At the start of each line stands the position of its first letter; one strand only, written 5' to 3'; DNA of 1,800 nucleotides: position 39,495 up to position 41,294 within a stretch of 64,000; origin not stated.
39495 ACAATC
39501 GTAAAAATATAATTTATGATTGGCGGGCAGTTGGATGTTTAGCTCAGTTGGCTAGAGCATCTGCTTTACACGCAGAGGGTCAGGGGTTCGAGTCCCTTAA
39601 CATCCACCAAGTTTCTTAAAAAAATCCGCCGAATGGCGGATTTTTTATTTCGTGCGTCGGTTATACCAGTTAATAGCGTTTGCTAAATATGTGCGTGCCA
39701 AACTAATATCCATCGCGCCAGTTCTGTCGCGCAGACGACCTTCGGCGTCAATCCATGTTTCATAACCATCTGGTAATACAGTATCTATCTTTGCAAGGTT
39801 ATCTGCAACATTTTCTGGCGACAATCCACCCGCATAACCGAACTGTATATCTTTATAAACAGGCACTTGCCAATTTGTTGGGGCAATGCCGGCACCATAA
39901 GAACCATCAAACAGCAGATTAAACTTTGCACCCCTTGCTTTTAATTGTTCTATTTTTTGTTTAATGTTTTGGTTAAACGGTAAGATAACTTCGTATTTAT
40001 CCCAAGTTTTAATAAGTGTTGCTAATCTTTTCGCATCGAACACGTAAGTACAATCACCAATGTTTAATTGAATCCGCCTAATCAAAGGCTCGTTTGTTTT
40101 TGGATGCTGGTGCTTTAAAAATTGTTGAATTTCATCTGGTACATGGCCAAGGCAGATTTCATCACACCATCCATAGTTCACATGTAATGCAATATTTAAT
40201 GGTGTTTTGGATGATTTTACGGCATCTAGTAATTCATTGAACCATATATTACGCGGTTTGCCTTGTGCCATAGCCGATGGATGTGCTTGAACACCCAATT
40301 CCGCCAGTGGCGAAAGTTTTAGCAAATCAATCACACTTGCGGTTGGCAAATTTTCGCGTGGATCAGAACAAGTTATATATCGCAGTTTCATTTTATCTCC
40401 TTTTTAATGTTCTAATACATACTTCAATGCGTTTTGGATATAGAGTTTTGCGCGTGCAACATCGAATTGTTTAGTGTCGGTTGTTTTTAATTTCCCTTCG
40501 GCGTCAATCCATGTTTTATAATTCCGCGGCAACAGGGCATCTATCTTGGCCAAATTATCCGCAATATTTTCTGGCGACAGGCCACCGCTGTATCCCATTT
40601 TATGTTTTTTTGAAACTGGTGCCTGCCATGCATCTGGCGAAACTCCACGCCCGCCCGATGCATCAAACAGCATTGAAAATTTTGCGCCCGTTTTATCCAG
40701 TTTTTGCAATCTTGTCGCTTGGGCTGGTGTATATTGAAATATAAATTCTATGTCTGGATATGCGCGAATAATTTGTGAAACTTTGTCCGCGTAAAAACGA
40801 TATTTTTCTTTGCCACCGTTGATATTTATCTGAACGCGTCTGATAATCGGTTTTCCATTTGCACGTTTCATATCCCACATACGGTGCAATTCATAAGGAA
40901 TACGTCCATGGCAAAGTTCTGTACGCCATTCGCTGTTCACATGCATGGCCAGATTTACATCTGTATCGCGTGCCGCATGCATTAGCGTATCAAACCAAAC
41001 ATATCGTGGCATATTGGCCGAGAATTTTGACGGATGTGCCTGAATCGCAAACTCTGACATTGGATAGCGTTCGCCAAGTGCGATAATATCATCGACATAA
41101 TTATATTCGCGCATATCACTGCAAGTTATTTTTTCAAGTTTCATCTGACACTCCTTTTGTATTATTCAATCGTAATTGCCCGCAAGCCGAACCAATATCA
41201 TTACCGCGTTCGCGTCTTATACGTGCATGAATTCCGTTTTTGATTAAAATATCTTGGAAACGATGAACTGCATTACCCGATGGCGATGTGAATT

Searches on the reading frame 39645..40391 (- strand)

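Call 18: search_protein_families(library=pfam, proteins=[window:39645-40391:-], max_evalue=0.01)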
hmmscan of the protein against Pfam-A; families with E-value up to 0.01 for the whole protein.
window:39645-40391:- (248 aa): 0 families

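Call 98: search_protein_families(library=pfam, proteins=[window:39645-40391:-], max_evalue=10)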
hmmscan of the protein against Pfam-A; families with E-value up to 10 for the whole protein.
window:39645-40391:- (248 aa): 1 family
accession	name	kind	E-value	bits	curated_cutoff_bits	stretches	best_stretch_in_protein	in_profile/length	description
PF00697.28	PRAI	-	0.1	12.7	22.7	1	141-200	103-163/193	N-(5'phosphoribosyl)anthranilate (PRA) isomerase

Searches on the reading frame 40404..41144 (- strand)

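Call 18: search_protein_families(library=pfam, proteins=[window:40404-41144:-], max_evalue=0.01)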
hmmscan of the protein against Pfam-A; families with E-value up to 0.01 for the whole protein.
window:40404-41144:- (246 aa): 0 families

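Call 98: search_protein_families(library=pfam, proteins=[window:40404-41144:-], max_evalue=10)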
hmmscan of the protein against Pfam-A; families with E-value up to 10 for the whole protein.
window:40404-41144:- (246 aa): 1 family
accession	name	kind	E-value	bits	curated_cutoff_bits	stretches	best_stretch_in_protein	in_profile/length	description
PF00697.28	PRAI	-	0.014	15.5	22.7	1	131-198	92-162/193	N-(5'phosphoribosyl)anthranilate (PRA) isomerase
